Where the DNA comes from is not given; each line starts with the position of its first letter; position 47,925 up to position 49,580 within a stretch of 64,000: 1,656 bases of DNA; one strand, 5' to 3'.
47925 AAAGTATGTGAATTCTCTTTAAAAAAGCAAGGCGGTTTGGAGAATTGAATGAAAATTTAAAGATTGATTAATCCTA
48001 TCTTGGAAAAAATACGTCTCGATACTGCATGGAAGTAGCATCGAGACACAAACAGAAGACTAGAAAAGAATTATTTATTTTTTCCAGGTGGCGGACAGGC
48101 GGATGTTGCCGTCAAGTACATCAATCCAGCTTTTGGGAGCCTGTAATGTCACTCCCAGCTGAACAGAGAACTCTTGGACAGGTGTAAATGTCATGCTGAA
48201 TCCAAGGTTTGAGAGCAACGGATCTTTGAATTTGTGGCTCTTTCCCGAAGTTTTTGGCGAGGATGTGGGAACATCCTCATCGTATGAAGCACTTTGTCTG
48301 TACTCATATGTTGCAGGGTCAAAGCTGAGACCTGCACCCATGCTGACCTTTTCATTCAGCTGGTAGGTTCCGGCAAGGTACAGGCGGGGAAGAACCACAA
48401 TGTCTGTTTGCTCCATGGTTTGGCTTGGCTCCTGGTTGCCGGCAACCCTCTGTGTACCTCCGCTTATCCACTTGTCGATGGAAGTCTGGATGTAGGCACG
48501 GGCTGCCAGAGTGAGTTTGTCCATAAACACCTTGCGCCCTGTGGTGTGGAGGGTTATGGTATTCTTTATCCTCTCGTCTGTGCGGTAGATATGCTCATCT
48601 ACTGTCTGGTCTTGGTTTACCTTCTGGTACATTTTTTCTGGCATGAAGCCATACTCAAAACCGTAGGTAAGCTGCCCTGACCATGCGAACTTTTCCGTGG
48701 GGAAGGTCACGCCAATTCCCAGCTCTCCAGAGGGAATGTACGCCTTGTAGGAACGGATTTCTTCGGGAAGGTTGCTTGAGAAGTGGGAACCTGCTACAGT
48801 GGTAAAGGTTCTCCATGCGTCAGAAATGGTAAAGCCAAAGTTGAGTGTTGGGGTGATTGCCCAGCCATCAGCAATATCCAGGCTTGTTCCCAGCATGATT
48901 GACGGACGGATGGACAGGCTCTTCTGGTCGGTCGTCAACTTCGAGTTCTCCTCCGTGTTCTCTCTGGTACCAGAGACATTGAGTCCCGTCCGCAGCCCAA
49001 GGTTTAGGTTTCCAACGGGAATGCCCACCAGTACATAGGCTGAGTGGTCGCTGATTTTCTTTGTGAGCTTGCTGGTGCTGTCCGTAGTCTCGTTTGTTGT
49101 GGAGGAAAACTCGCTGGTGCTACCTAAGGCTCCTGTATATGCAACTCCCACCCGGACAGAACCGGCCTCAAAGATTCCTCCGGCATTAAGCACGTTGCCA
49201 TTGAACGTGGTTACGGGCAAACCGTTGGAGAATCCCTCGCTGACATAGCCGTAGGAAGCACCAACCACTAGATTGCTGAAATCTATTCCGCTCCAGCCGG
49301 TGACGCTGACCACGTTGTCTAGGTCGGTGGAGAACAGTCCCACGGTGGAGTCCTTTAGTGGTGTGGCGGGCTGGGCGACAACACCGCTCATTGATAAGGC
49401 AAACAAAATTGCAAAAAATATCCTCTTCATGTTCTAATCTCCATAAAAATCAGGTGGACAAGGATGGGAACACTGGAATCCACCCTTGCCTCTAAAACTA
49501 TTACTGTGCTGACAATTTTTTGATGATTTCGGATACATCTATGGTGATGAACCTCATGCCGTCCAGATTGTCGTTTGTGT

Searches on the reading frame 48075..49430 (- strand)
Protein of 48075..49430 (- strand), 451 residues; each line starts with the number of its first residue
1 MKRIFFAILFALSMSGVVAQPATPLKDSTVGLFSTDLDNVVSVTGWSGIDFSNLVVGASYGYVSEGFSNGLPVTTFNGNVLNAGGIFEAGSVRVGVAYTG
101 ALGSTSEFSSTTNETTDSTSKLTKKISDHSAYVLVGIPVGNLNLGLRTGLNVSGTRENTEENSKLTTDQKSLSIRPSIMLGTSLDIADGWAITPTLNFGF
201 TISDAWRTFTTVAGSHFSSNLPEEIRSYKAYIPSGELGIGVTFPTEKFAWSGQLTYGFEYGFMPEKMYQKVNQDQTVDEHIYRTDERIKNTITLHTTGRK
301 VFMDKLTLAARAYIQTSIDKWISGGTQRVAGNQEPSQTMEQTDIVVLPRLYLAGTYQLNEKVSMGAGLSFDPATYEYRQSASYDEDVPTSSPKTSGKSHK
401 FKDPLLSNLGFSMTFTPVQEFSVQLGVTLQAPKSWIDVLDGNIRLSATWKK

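Call 8: search_protein_families(library=pfam, proteins=[window:48075-49430:-])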
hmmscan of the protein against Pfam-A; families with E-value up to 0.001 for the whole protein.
window:48075-49430:- (451 aa): 0 families

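Call 34: search_protein_families(library=ncbifam, proteins=[window:48075-49430:-], max_evalue=0.01)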
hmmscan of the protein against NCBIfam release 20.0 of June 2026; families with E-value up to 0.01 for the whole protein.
window:48075-49430:- (451 aa): 1 family
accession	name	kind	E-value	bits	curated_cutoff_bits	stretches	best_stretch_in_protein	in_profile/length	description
NF049865.1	outer_TDE2508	subfamily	4.5e-30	105.3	125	1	3-427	6-411/437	TDE2508 family outer membrane beta-barrel protein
